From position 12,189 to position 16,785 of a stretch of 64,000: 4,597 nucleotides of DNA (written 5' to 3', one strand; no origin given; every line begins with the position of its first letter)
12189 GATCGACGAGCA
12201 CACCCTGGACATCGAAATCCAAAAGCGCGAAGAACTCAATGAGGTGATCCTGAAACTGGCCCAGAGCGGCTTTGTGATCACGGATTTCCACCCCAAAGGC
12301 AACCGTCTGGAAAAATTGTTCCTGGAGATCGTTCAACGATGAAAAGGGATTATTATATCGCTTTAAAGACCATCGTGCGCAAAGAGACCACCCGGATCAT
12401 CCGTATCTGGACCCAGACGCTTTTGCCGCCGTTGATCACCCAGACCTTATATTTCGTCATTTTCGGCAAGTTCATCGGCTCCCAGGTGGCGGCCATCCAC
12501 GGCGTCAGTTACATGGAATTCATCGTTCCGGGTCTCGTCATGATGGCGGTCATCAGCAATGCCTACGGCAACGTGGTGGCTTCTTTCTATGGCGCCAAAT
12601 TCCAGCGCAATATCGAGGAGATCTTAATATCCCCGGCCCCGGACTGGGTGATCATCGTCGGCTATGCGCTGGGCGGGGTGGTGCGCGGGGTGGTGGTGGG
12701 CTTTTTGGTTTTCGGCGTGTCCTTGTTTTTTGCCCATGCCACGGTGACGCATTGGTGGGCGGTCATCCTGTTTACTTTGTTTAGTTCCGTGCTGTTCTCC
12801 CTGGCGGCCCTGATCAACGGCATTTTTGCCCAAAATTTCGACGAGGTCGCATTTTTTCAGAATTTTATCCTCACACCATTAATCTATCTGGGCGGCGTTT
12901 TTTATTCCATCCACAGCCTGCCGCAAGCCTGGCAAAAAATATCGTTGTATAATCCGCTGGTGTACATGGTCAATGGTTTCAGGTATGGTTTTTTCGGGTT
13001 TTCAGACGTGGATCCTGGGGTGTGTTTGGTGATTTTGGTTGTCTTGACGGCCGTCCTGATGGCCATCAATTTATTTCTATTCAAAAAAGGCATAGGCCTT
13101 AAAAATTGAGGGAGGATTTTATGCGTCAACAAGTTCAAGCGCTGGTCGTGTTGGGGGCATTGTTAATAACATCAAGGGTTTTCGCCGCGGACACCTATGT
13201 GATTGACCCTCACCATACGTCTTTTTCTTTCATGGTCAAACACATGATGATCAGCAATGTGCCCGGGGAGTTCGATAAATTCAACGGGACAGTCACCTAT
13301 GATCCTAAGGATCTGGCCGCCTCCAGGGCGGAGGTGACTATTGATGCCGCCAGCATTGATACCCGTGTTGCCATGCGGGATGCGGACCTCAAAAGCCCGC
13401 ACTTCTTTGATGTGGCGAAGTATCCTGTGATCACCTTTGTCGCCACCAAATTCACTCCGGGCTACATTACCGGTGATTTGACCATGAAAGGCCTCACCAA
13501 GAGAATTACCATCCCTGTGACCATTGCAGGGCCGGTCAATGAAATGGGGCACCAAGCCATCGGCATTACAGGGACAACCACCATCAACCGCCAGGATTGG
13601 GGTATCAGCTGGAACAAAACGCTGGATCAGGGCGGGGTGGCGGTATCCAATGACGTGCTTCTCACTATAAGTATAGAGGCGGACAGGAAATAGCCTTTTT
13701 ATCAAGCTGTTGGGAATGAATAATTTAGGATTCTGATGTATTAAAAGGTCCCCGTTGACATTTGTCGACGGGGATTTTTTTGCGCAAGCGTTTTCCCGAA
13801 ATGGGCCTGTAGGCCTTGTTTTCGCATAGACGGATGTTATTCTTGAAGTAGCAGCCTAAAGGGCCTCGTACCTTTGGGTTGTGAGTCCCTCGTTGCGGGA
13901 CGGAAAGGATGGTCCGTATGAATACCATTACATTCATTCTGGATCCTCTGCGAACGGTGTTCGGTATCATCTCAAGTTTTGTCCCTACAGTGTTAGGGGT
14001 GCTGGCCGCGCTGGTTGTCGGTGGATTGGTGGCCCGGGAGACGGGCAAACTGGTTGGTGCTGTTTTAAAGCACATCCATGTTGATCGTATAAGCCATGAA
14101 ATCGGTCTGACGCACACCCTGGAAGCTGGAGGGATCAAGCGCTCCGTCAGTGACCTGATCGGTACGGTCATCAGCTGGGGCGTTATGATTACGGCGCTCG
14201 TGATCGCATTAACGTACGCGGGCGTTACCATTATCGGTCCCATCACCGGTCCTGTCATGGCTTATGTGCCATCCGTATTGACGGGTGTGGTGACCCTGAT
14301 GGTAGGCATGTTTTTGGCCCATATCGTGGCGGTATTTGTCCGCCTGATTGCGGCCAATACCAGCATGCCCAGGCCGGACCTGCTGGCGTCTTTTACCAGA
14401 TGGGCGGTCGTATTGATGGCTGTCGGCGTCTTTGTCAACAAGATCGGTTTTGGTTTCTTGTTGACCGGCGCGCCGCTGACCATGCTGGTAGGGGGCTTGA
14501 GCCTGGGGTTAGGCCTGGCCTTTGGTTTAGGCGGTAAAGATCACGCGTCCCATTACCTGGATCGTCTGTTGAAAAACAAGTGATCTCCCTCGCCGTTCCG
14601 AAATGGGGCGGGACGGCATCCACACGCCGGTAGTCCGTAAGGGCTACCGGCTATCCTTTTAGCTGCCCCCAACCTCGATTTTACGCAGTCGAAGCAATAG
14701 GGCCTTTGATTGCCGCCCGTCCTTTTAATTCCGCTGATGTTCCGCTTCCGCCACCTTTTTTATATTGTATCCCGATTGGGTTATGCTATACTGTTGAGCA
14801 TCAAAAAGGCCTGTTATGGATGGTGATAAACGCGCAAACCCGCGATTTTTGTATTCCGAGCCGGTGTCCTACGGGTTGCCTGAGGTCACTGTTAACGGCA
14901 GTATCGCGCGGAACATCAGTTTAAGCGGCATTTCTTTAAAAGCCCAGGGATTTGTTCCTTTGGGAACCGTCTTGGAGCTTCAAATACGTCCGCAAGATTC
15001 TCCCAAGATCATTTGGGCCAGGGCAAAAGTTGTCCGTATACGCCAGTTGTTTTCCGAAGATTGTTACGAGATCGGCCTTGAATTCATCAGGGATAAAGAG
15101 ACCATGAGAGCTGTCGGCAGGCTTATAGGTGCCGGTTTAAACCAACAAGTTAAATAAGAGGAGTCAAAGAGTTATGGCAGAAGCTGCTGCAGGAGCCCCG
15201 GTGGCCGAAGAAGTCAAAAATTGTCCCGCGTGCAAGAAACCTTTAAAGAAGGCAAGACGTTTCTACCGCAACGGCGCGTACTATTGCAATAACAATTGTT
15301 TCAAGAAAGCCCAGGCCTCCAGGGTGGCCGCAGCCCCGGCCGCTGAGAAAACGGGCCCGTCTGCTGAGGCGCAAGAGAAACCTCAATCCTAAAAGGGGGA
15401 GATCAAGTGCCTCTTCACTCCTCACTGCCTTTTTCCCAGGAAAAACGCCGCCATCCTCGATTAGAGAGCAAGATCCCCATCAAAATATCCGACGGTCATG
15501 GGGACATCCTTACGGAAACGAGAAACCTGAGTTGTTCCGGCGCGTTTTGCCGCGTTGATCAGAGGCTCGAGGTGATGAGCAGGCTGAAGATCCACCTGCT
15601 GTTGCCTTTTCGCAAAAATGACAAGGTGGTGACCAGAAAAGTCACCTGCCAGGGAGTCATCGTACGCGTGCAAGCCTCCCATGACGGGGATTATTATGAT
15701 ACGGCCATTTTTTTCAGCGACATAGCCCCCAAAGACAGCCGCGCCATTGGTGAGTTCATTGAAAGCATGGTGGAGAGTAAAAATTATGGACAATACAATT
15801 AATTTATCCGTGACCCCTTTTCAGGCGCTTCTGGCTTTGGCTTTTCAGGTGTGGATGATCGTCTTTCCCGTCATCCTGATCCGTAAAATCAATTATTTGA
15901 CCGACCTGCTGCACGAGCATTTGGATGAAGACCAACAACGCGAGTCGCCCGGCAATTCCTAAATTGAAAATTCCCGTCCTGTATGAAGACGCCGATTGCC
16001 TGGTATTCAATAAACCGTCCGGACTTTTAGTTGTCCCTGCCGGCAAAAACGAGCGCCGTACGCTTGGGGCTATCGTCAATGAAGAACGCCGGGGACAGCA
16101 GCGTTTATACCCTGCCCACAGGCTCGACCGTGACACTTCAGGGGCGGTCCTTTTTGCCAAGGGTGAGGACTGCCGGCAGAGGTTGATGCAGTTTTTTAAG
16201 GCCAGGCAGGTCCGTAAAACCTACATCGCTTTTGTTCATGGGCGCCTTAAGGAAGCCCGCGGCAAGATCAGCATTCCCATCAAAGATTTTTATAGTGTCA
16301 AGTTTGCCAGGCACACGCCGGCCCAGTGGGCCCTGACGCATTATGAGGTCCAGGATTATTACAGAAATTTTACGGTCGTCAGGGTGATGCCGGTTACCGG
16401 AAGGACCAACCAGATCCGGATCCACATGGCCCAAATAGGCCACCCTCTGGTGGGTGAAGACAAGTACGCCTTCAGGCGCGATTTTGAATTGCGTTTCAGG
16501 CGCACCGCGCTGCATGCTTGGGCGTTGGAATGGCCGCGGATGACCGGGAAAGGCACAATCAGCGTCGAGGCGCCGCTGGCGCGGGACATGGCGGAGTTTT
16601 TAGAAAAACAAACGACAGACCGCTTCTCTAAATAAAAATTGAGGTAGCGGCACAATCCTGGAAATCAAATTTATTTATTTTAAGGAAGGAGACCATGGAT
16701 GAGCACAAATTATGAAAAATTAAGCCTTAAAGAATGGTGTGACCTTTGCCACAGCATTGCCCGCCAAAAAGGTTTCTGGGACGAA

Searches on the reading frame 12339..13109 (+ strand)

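Call 39: search_protein_families(library=pfam, proteins=[window:12339-13109:+])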
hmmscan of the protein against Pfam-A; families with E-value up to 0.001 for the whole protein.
window:12339-13109:+ (256 aa): 2 families
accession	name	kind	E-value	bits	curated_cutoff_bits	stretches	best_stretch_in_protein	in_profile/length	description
PF01061.29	ABC2_membrane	-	1.1e-33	117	26.9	1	9-219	3-211/211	ABC-2 type transporter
PF12698.13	ABC2_membrane_3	-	6.4e-09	35.8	31.6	1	57-245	159-346/347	ABC-2 family transporter protein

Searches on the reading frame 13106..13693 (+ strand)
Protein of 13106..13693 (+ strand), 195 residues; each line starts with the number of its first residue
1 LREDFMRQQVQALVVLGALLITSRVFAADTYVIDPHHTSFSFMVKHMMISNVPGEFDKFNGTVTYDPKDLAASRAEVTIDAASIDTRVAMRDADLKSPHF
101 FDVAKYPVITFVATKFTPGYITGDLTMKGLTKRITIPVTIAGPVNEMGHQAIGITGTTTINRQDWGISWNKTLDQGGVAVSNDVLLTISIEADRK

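Call 39: search_protein_families(library=pfam, proteins=[window:13106-13693:+])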
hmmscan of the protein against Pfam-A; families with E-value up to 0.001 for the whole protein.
window:13106-13693:+ (195 aa): 1 family
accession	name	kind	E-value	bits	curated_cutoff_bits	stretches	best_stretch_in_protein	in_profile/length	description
PF04264.18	YceI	-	5.5e-51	173.3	23.7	1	31-192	1-150/150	YceI-like domain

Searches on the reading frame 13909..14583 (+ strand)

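Call 39: search_protein_families(library=pfam, proteins=[window:13909-14583:+])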
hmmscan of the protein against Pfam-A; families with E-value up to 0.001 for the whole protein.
window:13909-14583:+ (224 aa): 1 family
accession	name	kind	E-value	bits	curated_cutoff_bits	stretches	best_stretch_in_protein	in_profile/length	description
PF05552.17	MS_channel_1st_1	-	2.9e-07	30.7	22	1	13-60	2-49/50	Mechanosensitive ion channel, conserved TM helix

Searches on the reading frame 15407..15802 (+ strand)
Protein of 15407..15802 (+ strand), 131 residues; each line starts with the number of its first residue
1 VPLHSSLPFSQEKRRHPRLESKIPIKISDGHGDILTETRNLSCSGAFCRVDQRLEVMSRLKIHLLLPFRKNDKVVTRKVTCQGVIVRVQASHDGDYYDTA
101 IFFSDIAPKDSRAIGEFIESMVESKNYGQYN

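Call 39: search_protein_families(library=pfam, proteins=[window:15407-15802:+])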
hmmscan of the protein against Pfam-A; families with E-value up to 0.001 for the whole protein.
window:15407-15802:+ (131 aa): 1 family
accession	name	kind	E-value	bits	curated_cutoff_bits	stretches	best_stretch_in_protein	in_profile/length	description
PF07238.19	PilZ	-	1.6e-11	44.8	22.5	1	12-119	1-101/102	PilZ domain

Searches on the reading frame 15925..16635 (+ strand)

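Call 39: search_protein_families(library=pfam, proteins=[window:15925-16635:+])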
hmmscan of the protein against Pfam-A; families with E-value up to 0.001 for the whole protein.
window:15925-16635:+ (236 aa): 1 family
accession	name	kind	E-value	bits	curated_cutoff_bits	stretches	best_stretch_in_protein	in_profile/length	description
PF00849.27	PseudoU_synth_2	-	1.8e-33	116.4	26.8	1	25-170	2-152/152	RNA pseudouridylate synthase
